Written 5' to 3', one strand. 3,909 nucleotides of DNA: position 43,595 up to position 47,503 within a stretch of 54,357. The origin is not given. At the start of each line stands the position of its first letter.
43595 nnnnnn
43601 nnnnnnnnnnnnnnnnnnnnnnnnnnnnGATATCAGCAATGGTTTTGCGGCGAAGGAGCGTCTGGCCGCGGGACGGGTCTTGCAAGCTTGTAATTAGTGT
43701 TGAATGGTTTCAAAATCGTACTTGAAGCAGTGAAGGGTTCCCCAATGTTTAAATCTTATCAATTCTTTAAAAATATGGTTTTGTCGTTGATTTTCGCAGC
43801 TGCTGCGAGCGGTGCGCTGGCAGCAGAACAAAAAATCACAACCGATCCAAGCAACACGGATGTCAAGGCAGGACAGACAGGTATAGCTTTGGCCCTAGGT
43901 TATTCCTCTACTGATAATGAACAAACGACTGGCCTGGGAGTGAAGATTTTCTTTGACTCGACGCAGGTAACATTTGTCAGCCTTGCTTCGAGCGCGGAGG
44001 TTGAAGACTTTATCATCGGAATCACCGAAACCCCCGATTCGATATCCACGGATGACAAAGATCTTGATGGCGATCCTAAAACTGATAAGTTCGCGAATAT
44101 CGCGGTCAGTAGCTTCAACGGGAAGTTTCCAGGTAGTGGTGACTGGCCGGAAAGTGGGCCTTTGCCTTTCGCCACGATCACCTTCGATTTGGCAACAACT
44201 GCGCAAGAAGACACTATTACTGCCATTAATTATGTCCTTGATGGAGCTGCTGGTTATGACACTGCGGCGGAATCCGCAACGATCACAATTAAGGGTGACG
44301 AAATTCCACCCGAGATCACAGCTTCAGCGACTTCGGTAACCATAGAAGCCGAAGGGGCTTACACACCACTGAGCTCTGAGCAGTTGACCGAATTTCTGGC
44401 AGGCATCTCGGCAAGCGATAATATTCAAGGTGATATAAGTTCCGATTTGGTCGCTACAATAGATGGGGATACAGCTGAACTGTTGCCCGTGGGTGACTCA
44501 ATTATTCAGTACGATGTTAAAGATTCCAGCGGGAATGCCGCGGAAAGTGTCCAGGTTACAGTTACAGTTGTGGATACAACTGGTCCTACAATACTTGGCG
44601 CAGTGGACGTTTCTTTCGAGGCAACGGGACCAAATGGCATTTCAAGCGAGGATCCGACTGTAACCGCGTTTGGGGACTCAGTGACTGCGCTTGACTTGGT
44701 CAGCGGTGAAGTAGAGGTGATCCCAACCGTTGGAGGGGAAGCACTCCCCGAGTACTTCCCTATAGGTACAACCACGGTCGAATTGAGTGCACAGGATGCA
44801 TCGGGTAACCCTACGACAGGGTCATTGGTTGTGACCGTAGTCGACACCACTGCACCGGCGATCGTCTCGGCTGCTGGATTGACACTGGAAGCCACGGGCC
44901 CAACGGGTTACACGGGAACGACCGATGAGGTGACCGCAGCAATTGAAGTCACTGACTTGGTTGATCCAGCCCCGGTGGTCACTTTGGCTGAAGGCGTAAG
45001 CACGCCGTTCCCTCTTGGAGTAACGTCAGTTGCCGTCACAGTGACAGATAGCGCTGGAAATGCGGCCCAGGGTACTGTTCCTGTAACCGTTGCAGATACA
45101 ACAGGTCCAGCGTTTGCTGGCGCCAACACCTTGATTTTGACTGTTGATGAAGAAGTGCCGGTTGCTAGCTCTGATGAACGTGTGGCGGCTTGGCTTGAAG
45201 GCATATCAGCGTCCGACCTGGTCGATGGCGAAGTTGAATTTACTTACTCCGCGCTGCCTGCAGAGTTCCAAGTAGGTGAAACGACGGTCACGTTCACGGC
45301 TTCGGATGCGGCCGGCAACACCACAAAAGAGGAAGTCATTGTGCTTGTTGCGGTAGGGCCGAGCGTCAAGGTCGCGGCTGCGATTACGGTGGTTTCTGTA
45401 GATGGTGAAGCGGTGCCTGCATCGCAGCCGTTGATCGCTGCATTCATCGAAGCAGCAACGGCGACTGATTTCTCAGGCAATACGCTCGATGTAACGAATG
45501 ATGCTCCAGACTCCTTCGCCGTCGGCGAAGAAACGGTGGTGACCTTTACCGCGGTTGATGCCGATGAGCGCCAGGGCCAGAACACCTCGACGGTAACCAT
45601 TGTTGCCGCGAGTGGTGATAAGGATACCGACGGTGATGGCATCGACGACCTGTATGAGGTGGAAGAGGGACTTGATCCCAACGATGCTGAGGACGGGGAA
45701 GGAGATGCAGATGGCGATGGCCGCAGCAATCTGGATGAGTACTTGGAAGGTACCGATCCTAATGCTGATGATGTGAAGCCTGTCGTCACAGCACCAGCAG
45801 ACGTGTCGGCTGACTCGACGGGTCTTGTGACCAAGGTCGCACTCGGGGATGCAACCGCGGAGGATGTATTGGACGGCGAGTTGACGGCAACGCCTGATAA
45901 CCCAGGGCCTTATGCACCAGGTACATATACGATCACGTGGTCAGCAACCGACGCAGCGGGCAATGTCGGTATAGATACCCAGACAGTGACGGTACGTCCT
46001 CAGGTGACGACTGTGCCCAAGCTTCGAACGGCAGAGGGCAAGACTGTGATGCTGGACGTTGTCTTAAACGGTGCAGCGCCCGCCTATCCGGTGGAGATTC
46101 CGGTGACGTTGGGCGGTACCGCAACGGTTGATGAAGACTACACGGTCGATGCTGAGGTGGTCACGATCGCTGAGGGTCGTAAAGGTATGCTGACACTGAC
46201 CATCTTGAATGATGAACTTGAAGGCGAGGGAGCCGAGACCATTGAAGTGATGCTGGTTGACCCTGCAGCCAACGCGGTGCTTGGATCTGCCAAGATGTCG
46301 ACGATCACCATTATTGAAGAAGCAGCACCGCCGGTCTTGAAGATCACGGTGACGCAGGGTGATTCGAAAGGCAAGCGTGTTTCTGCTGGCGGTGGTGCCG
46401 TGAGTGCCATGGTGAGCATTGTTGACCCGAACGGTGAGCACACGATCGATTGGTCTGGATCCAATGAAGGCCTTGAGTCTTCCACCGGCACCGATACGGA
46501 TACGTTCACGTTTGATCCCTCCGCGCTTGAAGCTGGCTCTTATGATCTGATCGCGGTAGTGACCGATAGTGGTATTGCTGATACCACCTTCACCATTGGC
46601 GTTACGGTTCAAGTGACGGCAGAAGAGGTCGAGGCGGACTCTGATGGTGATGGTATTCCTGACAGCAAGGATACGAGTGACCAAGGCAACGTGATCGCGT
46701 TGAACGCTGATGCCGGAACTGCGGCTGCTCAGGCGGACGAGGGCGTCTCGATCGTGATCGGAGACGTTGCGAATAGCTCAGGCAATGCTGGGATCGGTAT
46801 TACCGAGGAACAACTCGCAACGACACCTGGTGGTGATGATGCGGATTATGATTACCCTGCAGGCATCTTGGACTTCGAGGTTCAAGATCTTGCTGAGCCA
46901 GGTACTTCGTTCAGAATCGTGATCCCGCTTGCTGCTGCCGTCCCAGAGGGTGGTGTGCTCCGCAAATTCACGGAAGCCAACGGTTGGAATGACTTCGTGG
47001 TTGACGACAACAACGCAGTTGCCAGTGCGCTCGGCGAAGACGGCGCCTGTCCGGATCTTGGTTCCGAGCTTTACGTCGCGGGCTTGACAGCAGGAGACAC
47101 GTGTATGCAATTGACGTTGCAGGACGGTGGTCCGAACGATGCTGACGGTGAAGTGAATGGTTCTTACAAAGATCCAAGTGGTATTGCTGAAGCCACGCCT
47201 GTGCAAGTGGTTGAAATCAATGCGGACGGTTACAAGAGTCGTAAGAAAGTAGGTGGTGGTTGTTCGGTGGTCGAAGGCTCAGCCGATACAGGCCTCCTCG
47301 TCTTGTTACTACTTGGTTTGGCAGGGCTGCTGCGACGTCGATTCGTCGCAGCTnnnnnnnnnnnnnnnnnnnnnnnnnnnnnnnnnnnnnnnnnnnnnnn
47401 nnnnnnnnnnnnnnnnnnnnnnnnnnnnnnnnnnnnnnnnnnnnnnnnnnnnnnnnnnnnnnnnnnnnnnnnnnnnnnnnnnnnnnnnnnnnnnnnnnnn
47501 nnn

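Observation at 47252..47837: Dedicated C-terminal sorting signal (GGGC / TM helix / RRR) paired with a mini CPBP intramembrane protease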

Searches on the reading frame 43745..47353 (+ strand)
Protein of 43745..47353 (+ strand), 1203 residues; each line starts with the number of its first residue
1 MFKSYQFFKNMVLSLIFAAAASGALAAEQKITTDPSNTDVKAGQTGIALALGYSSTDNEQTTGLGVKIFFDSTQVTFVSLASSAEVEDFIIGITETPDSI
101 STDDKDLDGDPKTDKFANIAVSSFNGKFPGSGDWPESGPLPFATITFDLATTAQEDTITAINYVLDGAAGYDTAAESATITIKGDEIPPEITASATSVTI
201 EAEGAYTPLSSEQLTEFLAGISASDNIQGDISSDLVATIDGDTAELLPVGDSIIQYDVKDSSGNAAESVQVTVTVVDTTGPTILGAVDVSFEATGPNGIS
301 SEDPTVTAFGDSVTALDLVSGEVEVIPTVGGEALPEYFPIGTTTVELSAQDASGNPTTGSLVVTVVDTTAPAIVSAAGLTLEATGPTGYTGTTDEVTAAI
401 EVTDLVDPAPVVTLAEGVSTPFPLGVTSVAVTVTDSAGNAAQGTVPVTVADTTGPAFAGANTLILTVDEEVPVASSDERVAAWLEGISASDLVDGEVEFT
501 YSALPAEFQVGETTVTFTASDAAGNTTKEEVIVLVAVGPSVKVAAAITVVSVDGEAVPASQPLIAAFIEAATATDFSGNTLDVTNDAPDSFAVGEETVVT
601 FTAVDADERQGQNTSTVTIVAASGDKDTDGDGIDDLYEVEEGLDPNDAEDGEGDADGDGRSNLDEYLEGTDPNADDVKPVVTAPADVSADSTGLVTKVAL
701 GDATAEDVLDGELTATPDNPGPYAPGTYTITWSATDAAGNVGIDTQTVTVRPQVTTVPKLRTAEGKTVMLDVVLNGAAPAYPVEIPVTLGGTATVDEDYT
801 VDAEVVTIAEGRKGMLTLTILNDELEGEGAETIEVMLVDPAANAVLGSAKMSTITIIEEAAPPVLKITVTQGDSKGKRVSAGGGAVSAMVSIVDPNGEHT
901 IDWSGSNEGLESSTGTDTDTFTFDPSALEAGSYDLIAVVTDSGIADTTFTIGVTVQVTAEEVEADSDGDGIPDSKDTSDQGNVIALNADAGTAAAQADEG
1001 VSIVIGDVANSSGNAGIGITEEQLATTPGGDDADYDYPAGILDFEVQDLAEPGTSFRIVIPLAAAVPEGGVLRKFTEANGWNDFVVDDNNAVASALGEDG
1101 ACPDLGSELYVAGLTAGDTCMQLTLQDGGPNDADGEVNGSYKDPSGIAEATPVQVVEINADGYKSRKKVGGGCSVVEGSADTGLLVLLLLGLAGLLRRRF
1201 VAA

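Call 11: search_protein_families(library=ncbifam, proteins=[window:43745-47353:+], max_evalue=1)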
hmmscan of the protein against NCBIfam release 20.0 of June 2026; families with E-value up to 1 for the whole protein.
window:43745-47353:+ (1203 aa): 8 families
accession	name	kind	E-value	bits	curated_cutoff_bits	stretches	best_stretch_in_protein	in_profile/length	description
NF041766.1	choice_anch_U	domain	1.1e-10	42.2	32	1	1033-1148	3-91/92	choice-of-anchor U domain-containing protein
NF047446.1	barrel_OmpL47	domain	6.1e-09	36.2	40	2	509-530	41-62/68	OmpL47-type beta-barrel domain-containing protein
NF047441.1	Lepto_OmpL47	equivalog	9.3e-09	35.4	250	2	425-555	113-251/336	multi-beta-barrel domain surface protein OmpL47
NF033932.1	LapB_rpt_80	domain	1.2e-07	31.9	45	3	255-292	6-43/83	LapB repeat-containing protein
NF033191.4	JDVT-CTERM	domain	8.7e-07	28.7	27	1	1170-1200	3-34/35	JDVT-CTERM domain-containing protein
NF042425.1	Amuc_1099_fam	equivalog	1.4e-05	24.8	50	1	594-680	73-155/321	Amuc_1099 family pilus-like system protein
TIGR03901.2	MYXO-CTERM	domain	0.0003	21.1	20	1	1170-1199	2-32/34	MYXO-CTERM sorting domain-containing protein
TIGR03769.1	P_ac_wall_RPT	domain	0.049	14.2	30.9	1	724-750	11-39/41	TIGR03769 domain-containing protein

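Call 12: search_protein_families(library=pfam, proteins=[window:43745-47353:+], max_evalue=1)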
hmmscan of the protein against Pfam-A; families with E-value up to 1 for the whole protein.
window:43745-47353:+ (1203 aa): 10 families
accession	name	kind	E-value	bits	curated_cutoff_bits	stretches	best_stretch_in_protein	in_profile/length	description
PF02494.22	HYR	-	2.6e-20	73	21.7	5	299-365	18-81/81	HYR domain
PF19077.6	Big_13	-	1.3e-06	29.2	27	2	677-750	27-100/102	Bacterial Ig-like domain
PF18981.6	InlK_D3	-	6.5e-05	23.4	25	1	198-275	3-75/75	Internalin K domain (D3/D4)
PF16403.11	Bact_surface_Ig-like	-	0.00041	20.8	27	2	724-750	45-71/71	Bacterial surface protein, Ig-like domain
PF13750.12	Big_3_3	-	0.0012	19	27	0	727-753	123-149/157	Bacterial Ig-like domain (group 3)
PF15418.12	DUF4625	-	0.0021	18.8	27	0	504-531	99-126/131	Domain of unknown function (DUF4625)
PF12975.13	DUF3859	-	0.045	14.1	24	0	891-950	63-122/123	Domain of unknown function (DUF3859)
PF18884.5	TSP3_bac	-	0.045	14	25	1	627-648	1-22/22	Bacterial TSP3 repeat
PF12245.14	Big_3_2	-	0.049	14.3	23.3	0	502-528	86-112/122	Bacterial Ig-like domain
PF23237.1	HYR_4C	-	0.078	13.6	27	1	703-750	23-73/73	HYR-like domain with 4 cysteines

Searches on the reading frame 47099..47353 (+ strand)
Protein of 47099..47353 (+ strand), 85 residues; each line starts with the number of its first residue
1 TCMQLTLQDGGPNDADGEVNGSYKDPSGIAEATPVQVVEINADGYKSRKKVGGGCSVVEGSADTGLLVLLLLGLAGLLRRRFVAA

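Call 11: search_protein_families(library=ncbifam, proteins=[window:47099-47353:+], max_evalue=1)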
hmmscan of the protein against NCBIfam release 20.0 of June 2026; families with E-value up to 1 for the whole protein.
window:47099-47353:+ (85 aa): 7 families
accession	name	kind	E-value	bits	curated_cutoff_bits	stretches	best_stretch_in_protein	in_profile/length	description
NF033191.4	JDVT-CTERM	domain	3e-08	33.4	27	1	52-82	3-34/35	JDVT-CTERM domain-containing protein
NF041766.1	choice_anch_U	domain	6.7e-07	30.1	32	1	3-30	64-91/92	choice-of-anchor U domain-containing protein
TIGR03901.2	MYXO-CTERM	domain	2.3e-05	24.7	20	1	52-81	2-32/34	MYXO-CTERM sorting domain-containing protein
NF045522.1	MXAN_2561_fam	equivalog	0.0029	17.1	150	1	25-80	249-303/304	MXAN_2561 family MXYO-CTERM-anchored protein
NF038112.1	myxo_dep_M36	subfamily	0.026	11.6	1500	1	33-81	1554-1602/1604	myxosortase-dependent M36 family metallopeptidase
NF041936.1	MXAN_0125_fam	equivalog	0.19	11.7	65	1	49-81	140-168/169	MXAN_0125 family MYXO-CTERM protein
TIGR03501.1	GlyGly_CTERM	domain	0.93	10.4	15.5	0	65-81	6-22/22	GlyGly-CTERM sorting domain-containing protein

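Call 12: search_protein_families(library=pfam, proteins=[window:47099-47353:+], max_evalue=1)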
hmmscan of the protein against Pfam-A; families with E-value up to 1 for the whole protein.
window:47099-47353:+ (85 aa): 1 family
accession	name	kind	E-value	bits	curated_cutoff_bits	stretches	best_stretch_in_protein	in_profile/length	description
PF15201.11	Rod_cone_degen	-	0.58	10.8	27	0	69-83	5-20/54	Progressive rod-cone degeneration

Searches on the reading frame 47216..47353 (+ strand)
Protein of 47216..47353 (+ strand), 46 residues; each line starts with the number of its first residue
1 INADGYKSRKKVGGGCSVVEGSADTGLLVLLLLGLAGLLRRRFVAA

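Call 48: search_protein_families(library=ncbifam, proteins=[window:47216-47353:+], max_evalue=1)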
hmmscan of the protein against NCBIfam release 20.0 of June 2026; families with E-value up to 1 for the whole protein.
seq(46 aa): 7 families
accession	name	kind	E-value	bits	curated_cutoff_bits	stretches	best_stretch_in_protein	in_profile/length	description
NF033191.4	JDVT-CTERM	domain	9.2e-09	35.1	27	1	13-43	3-34/35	JDVT-CTERM domain-containing protein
TIGR03901.2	MYXO-CTERM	domain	6e-06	26.5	20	1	13-42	2-32/34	MYXO-CTERM sorting domain-containing protein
NF041936.1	MXAN_0125_fam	equivalog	0.11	12.6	65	1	11-42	141-168/169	MXAN_0125 family MYXO-CTERM protein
NF038112.1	myxo_dep_M36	subfamily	0.11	9.5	1500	1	9-42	1569-1602/1604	myxosortase-dependent M36 family metallopeptidase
TIGR03501.1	GlyGly_CTERM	domain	0.27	12.1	15.5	1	26-42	6-22/22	GlyGly-CTERM sorting domain-containing protein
NF045522.1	MXAN_2561_fam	equivalog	0.29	10.6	150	1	13-41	276-303/304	MXAN_2561 family MXYO-CTERM-anchored protein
TIGR03382.1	GC_trans_RRR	domain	0.9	10.3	15.85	0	25-42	9-26/27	MYXO-CTERM sorting domain-containing protein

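Call 79: find_homologous_proteins(query=A6, max_evalue=0.01)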
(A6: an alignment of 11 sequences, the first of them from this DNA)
Query A6 (11 sequences) (41 aa, profile of the alignment): 5 proteins with E <= 0.01 among 3439 candidates.
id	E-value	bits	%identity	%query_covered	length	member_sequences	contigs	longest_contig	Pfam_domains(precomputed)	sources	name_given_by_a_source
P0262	1.5e-17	81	63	95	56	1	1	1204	-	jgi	-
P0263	1.9e-15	74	64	68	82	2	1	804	-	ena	-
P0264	1.6e-13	68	74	46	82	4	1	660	-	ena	-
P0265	5.4e-13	66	84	46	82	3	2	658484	-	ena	-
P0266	3.0e-4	38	52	68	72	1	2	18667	-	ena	-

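Call 81: find_encoding_contigs(protein=P0265, flank=10000, max_places=2)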
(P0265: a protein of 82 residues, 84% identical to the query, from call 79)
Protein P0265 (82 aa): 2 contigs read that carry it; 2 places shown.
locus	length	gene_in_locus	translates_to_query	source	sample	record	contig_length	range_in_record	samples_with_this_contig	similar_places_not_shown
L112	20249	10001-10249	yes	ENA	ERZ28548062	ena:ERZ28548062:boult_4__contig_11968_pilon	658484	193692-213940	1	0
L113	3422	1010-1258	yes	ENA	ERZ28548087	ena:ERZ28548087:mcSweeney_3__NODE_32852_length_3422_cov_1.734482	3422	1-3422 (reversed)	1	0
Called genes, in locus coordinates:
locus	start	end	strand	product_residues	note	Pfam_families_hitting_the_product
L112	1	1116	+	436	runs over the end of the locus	PF01447:Peptidase_M4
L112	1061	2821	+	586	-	PF02868:Peptidase_M4_C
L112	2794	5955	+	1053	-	PF00059:Lectin_C (faint)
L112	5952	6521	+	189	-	-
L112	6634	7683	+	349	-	PF02494:HYR (faint)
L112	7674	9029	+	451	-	PF02494:HYR (faint)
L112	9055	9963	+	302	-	-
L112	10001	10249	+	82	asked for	-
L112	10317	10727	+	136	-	PF02517:Rce1-like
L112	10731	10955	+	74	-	-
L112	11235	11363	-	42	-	-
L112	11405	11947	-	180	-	PF13350:Y_phosphatase3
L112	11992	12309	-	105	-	-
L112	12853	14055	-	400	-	PF02056:Glyco_hydro_4, PF11975:Glyco_hydro_4C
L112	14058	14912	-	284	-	PF00378:ECH_1, PF16113:ECH_2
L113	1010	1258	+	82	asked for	-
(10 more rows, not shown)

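Call 82: find_encoding_contigs(protein=P0266, flank=6000, max_places=2)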
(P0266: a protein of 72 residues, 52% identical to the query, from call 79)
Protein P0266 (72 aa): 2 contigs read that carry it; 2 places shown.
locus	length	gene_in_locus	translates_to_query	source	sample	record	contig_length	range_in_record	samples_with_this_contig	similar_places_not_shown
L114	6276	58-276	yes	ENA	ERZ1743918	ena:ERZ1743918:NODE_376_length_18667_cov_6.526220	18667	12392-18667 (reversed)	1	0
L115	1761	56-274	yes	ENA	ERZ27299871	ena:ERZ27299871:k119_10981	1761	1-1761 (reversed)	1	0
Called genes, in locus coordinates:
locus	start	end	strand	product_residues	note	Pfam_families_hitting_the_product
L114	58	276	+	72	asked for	-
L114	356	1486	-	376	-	PF02771:Acyl-CoA_dh_N, PF02770:Acyl-CoA_dh_M (faint), PF00441:Acyl-CoA_dh_1, PF08028:Acyl-CoA_dh_2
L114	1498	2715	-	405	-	PF02771:Acyl-CoA_dh_N, PF02770:Acyl-CoA_dh_M, PF00441:Acyl-CoA_dh_1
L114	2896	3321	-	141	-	PF13622:4HBT_3, PF03061:4HBT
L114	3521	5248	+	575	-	PF00854:PTR2, PF07690:MFS_1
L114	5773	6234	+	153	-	PF01575:MaoC_dehydratas, PF13452:FAS1_DH_region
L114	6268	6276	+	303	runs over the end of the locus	PF00106:adh_short, PF08659:KR, PF13561:adh_short_C2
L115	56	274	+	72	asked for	-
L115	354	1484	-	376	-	PF02771:Acyl-CoA_dh_N, PF02770:Acyl-CoA_dh_M (faint), PF00441:Acyl-CoA_dh_1, PF08028:Acyl-CoA_dh_2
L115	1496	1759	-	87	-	?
